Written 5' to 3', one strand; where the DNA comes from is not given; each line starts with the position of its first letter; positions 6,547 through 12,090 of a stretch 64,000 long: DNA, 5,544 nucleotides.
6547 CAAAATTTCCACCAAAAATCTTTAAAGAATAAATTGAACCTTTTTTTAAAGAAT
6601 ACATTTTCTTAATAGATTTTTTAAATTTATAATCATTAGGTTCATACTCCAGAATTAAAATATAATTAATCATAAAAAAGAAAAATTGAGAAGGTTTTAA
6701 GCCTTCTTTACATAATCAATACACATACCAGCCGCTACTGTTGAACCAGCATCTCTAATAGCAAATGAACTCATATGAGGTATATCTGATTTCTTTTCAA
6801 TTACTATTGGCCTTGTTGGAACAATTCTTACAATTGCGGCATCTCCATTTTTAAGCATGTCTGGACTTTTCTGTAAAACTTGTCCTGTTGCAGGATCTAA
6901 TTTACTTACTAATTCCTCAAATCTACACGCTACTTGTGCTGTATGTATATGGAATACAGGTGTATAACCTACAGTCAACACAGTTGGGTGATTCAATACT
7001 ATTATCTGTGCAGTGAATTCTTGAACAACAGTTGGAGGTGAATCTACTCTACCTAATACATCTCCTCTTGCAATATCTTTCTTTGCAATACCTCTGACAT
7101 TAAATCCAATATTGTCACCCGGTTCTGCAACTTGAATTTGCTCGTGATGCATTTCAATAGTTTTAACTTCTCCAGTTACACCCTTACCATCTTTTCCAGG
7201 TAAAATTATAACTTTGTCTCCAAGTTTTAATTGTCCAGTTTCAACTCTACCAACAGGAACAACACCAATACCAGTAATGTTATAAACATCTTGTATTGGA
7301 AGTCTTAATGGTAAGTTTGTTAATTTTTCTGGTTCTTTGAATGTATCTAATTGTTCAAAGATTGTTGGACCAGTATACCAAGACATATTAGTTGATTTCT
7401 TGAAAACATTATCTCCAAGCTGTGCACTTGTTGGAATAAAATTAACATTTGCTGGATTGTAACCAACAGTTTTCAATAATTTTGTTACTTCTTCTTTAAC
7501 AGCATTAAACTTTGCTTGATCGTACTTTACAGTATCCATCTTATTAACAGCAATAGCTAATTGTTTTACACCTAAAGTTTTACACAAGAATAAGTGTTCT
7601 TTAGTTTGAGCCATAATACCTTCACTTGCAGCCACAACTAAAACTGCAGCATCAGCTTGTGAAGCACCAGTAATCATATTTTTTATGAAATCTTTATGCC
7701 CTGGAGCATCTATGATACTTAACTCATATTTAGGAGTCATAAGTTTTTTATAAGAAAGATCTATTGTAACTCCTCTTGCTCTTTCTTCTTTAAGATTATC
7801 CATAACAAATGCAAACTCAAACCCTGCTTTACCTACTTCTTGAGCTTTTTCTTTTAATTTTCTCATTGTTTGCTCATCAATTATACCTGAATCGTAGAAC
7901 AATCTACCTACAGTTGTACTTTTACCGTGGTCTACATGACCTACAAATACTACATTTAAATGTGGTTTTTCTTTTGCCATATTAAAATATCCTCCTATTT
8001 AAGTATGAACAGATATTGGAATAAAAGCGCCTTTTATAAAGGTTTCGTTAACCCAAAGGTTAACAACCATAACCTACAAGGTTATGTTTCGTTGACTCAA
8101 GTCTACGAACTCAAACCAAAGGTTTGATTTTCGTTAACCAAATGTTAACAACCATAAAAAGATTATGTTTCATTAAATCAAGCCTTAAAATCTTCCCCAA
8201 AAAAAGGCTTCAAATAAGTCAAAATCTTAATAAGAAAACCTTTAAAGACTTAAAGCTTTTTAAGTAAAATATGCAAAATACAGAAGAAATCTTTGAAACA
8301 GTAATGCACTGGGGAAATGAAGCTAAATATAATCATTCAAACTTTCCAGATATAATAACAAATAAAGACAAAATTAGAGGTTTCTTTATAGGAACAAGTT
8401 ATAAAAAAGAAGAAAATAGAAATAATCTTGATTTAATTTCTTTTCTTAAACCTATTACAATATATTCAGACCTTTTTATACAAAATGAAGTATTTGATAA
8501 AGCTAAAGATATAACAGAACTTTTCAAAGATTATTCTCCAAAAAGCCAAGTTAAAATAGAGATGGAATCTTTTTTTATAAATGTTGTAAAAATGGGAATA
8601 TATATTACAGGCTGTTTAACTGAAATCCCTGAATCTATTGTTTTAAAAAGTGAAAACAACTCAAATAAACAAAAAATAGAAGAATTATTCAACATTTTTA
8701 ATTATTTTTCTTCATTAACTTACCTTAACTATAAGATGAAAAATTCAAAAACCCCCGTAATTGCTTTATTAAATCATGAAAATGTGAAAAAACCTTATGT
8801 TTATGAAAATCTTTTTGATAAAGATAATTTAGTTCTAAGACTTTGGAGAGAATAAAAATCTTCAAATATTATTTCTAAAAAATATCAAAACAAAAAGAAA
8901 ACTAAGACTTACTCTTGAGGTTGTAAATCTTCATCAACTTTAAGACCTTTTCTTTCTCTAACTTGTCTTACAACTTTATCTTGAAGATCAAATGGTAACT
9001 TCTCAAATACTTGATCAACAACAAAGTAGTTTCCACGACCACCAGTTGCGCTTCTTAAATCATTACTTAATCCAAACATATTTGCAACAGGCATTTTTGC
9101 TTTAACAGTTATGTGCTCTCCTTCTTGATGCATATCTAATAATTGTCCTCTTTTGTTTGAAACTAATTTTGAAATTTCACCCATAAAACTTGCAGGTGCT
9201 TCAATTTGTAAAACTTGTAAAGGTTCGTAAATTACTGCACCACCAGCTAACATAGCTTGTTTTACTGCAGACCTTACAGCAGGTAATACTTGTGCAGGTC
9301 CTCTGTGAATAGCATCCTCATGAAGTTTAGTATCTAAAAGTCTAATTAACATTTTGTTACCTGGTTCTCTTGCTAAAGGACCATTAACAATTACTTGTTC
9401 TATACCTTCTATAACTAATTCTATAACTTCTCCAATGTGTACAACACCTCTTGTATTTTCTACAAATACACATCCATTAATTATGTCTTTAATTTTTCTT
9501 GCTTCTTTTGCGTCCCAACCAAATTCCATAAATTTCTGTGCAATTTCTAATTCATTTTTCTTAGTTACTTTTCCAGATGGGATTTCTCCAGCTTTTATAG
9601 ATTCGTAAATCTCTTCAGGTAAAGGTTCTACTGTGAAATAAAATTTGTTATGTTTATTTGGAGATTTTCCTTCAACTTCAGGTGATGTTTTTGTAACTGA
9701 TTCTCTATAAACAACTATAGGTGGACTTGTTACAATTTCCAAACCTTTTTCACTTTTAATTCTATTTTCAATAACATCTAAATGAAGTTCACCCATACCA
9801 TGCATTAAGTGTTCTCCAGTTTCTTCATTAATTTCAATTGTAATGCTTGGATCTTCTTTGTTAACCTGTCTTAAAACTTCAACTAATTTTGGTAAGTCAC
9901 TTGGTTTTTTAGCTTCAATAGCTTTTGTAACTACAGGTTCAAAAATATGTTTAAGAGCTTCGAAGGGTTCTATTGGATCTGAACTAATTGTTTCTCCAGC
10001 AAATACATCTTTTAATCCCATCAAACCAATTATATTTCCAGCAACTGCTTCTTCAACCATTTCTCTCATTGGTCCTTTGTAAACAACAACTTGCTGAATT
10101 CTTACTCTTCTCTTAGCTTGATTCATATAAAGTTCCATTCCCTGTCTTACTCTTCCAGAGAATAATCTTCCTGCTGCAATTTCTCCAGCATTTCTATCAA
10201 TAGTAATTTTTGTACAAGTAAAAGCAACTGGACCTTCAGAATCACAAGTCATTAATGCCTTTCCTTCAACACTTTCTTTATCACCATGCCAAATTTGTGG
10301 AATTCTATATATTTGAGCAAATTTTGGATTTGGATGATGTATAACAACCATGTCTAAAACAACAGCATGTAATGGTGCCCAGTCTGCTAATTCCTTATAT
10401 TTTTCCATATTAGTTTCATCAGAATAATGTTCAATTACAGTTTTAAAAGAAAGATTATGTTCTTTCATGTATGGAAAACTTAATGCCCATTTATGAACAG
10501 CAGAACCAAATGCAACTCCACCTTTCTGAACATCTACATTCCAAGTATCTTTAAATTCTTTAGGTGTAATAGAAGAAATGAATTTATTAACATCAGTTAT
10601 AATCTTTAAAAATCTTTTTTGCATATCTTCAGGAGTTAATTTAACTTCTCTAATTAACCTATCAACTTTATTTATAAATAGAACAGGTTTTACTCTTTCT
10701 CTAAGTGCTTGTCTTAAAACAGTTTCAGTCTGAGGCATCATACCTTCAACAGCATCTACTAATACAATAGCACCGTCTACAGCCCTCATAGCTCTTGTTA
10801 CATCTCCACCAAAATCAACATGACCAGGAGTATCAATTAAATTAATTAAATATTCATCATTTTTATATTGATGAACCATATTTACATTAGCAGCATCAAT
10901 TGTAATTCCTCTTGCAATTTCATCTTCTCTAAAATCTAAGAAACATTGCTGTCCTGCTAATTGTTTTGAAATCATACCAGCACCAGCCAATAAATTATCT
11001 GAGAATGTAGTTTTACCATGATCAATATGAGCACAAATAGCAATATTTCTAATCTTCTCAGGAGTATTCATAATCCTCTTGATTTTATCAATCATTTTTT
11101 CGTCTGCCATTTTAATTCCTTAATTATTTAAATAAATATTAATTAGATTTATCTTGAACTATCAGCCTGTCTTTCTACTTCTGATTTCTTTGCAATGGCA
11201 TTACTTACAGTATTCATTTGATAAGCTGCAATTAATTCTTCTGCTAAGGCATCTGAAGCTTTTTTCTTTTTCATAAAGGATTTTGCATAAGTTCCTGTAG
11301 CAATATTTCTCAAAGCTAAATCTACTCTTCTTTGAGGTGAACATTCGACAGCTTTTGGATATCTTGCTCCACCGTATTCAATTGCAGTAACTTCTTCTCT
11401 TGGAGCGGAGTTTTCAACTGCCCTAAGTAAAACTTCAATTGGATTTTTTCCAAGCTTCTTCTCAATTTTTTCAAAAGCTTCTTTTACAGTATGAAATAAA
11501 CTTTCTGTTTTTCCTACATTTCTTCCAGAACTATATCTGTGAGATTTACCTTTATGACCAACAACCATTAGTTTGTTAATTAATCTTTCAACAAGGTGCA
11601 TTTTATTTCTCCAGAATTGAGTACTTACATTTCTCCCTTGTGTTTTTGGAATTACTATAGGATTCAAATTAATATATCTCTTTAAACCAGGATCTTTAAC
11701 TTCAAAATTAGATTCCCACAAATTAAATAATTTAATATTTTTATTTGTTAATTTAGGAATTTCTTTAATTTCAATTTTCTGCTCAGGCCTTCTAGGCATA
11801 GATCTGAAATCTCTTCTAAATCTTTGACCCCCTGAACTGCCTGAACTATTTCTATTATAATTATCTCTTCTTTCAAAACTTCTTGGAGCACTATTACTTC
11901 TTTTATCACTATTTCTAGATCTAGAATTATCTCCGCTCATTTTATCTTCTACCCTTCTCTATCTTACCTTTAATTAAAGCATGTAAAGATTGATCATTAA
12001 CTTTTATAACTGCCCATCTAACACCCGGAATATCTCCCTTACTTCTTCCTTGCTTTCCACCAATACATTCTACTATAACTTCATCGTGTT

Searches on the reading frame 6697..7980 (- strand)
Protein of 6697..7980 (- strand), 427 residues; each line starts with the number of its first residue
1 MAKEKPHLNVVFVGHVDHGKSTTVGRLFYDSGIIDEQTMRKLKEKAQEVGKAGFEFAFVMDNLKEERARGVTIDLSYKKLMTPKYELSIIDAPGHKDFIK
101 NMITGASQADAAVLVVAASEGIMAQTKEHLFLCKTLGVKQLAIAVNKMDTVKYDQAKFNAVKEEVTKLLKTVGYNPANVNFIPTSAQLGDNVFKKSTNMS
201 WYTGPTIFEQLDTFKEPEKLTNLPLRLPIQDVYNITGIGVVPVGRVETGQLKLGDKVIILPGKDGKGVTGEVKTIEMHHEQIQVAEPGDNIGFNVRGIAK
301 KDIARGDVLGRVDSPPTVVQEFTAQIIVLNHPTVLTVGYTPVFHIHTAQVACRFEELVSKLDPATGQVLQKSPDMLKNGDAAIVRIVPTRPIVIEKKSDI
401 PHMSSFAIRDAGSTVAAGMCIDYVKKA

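Call 106: search_protein_families(library=pfam, proteins=[window:6697-7980:-], max_evalue=0.00001)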
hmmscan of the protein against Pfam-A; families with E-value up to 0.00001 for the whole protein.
window:6697-7980:- (427 aa): 5 families
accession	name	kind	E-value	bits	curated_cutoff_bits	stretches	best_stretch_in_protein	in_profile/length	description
PF00009.33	GTP_EFTU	-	6.2e-59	199.2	26.5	1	5-193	1-176/188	Elongation factor Tu GTP binding domain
PF22594.2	GTP-eEF1A_C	-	1.5e-35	122.1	27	1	321-420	1-100/101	GTP-eEF1A C-terminal domain-like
PF03143.23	GTP_EFTU_D3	-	2.3e-28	99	27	1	316-420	2-102/106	Elongation factor Tu C-terminal domain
PF03144.31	GTP_EFTU_D2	-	2.8e-19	69.8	30.3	1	239-309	1-72/73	Elongation factor Tu domain 2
PF01926.29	MMR_HSR1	-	7.1e-06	26.6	21.9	0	59-147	20-113/113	50S ribosome-binding GTPase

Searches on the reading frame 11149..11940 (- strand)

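Call 106: search_protein_families(library=pfam, proteins=[window:11149-11940:-], max_evalue=0.00001)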
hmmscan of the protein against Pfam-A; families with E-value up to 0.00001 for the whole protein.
window:11149-11940:- (263 aa): 1 family
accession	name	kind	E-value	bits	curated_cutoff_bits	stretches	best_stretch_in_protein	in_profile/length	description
PF00177.27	Ribosomal_S7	-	1e-35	122.9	24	1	88-263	3-148/148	Ribosomal protein S7p/S5e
